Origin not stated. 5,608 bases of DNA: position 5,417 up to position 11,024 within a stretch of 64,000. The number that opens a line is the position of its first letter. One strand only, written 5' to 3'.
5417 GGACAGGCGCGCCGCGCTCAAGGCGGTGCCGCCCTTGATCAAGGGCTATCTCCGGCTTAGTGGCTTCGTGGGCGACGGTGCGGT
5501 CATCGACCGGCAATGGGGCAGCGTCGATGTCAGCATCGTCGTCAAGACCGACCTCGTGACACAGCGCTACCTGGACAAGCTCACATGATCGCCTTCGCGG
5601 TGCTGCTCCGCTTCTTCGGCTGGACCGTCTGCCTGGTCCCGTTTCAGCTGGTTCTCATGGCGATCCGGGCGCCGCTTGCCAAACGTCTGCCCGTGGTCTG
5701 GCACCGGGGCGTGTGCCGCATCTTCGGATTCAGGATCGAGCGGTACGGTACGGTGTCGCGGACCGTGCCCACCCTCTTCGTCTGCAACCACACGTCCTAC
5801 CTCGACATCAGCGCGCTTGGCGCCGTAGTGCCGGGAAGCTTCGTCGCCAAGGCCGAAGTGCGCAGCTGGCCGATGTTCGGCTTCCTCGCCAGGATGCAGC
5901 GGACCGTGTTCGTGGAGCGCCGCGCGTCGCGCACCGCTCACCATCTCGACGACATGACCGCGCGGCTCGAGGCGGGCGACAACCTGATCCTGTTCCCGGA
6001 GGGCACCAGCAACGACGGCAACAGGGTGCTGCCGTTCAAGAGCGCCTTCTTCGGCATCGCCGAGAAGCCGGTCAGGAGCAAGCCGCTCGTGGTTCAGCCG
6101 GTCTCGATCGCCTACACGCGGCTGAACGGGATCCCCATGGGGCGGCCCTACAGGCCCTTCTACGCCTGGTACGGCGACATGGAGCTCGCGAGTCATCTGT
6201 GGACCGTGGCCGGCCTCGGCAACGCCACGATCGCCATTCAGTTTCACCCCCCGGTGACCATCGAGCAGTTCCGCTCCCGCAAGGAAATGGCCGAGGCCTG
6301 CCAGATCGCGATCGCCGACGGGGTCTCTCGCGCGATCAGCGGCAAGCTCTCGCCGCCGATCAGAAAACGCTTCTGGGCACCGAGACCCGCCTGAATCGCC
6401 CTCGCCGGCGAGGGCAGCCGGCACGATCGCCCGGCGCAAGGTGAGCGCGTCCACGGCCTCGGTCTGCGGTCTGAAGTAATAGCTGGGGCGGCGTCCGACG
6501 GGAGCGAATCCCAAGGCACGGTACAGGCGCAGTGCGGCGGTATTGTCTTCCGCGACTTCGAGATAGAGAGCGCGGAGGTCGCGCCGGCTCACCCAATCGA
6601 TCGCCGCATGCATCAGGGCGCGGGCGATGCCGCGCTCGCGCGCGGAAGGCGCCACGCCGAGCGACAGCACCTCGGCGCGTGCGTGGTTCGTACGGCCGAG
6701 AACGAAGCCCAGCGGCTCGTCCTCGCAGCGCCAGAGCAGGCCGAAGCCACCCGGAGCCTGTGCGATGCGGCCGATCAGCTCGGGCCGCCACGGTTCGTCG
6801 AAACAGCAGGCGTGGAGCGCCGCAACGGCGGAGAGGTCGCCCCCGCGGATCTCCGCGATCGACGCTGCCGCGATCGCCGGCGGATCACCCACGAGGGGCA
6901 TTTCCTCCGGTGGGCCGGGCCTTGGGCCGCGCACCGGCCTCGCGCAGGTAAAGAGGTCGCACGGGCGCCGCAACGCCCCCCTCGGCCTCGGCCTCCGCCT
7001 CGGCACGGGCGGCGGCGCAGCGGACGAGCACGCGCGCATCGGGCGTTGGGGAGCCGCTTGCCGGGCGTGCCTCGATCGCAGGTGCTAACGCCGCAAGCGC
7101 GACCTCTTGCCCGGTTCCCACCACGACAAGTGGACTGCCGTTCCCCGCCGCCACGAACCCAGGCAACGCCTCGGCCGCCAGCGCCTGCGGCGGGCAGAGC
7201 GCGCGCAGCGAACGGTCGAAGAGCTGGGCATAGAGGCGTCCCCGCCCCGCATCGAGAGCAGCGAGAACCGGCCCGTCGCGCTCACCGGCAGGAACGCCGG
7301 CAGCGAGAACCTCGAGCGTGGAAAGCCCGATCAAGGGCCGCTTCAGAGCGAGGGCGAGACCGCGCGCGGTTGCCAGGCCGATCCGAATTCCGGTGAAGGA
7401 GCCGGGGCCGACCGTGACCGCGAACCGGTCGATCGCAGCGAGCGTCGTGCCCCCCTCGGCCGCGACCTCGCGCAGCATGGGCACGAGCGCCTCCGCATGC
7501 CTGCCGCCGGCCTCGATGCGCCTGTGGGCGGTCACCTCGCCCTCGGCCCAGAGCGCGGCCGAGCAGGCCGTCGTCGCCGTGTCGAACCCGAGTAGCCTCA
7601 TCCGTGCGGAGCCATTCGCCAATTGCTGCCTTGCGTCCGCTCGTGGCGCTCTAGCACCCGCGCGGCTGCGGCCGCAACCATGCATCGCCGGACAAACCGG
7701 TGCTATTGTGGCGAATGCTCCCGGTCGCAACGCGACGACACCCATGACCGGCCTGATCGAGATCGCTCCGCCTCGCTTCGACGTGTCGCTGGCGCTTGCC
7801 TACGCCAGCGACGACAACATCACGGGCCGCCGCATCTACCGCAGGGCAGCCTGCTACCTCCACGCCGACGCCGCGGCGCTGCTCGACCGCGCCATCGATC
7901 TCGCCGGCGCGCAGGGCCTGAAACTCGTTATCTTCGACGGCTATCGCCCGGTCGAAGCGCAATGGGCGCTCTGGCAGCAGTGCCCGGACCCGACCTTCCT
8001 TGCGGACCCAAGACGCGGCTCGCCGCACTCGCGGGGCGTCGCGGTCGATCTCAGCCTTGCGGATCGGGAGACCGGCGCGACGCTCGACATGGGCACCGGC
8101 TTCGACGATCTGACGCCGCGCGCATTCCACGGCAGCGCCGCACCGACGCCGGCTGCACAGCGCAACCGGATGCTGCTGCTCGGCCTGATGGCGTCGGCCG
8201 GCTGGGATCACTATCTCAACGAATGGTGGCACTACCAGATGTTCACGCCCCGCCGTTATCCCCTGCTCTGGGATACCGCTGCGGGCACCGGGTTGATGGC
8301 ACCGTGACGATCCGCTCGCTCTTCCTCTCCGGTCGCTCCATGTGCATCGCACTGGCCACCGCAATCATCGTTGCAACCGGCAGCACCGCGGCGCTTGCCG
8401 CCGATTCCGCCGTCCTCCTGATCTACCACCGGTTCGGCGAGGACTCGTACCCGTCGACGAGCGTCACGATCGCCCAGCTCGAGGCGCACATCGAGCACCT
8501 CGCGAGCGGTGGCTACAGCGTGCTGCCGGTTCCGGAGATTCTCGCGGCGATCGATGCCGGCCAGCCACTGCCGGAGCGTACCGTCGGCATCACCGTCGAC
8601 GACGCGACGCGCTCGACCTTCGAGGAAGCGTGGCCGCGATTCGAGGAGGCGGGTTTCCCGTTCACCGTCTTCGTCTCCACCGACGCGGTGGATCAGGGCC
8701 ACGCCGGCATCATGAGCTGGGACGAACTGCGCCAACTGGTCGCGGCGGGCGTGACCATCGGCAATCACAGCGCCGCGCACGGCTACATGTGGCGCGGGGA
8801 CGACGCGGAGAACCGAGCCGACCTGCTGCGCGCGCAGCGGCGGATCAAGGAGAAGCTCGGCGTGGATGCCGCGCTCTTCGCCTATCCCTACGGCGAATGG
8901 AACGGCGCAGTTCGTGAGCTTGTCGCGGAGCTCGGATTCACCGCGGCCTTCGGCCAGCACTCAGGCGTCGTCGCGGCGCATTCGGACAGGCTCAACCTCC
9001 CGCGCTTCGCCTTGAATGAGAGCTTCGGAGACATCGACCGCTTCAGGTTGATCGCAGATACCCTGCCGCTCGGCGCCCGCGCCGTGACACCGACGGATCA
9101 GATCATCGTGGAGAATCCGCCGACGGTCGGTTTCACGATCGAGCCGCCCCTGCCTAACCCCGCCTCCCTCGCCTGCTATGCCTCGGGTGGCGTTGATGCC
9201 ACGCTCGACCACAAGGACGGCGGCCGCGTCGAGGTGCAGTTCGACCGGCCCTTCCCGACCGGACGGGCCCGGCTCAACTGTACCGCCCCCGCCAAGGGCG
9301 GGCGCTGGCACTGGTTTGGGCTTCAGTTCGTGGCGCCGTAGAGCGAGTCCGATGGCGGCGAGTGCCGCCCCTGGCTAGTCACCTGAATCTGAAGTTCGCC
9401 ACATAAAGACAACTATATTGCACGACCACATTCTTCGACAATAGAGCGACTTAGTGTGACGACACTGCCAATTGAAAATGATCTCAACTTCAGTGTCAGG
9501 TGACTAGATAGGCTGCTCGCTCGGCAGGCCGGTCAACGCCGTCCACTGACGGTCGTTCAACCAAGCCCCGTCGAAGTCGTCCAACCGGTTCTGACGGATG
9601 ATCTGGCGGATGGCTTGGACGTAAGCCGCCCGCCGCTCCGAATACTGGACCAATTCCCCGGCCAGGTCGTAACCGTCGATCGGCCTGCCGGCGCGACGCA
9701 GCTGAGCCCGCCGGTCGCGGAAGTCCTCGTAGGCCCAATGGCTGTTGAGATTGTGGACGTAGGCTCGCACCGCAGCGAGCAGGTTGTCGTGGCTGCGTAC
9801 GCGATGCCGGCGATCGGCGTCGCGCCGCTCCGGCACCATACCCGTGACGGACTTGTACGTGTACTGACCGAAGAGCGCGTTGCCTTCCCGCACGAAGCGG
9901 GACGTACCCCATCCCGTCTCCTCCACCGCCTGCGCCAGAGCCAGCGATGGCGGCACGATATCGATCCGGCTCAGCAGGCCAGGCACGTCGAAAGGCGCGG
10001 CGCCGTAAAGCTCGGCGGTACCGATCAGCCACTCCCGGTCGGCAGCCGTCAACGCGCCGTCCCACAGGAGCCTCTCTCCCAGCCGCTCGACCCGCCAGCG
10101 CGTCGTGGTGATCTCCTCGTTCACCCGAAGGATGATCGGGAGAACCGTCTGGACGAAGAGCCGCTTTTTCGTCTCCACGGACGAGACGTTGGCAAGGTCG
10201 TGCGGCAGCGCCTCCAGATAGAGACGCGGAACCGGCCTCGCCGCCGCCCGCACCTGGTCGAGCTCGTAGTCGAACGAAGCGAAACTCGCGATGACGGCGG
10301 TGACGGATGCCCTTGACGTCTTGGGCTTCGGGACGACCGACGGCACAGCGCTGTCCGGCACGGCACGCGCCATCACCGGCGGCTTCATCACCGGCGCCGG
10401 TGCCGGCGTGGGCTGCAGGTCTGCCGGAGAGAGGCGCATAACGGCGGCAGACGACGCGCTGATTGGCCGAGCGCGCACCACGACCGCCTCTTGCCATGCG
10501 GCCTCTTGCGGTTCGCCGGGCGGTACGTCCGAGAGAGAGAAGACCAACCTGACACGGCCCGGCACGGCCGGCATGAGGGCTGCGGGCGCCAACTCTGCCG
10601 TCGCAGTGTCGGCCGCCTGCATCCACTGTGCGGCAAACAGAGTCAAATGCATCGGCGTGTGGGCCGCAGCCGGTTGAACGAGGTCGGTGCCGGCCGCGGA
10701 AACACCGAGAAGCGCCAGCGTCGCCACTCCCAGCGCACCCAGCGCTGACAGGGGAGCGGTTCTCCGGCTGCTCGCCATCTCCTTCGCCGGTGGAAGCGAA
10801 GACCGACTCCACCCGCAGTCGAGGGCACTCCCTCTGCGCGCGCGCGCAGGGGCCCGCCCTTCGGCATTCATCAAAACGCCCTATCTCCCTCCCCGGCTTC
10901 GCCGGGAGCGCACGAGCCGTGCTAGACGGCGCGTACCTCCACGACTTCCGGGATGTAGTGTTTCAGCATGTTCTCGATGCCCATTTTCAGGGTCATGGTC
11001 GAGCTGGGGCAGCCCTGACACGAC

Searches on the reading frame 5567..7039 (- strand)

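Call 62: search_protein_families(library=pfam, proteins=[window:5567-7039:-], max_evalue=0.00001)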
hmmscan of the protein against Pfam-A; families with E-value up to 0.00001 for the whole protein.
window:5567-7039:- (490 aa): 3 families
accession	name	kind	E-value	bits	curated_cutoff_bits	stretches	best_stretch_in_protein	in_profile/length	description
PF00583.31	Acetyltransf_1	-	1.2e-20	74.4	20.7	1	71-178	3-116/116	Acetyltransferase (GNAT) family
PF13508.13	Acetyltransf_7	-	1.8e-10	41.4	27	1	105-179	8-83/84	Acetyltransferase (GNAT) domain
PF13673.13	Acetyltransf_10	-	4.3e-08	33.6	23.6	1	101-183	34-112/128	Acetyltransferase (GNAT) domain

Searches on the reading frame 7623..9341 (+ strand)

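Call 62: search_protein_families(library=pfam, proteins=[window:7623-9341:+], max_evalue=0.00001)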
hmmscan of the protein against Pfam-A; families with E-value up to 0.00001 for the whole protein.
window:7623-9341:+ (572 aa): 1 family
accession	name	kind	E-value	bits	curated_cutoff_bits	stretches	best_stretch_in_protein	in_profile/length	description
PF01522.26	Polysacc_deac_1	-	2e-25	89.6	23.1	1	315-441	3-123/124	Polysaccharide deacetylase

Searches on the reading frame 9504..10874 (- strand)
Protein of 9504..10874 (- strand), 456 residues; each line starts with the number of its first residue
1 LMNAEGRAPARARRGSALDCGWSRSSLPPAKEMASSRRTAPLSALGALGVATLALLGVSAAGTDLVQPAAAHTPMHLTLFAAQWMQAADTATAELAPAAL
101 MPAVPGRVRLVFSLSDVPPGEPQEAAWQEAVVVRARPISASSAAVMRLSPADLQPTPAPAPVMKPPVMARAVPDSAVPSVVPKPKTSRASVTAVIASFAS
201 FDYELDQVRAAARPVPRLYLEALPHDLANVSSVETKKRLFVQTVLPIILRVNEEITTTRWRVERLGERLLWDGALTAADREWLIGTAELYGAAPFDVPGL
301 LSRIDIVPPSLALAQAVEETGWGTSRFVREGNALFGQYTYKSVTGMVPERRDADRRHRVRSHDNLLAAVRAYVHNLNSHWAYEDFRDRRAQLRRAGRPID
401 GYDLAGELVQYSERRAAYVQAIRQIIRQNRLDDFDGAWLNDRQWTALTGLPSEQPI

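Call 62: search_protein_families(library=pfam, proteins=[window:9504-10874:-], max_evalue=0.00001)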
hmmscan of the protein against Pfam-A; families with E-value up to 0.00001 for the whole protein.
window:9504-10874:- (456 aa): 1 family
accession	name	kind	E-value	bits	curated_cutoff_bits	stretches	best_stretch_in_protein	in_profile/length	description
PF01832.25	Glucosaminidase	-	3.5e-13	50.7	30.2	1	307-430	13-122/123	Mannosyl-glycoprotein endo-beta-N-acetylglucosaminidase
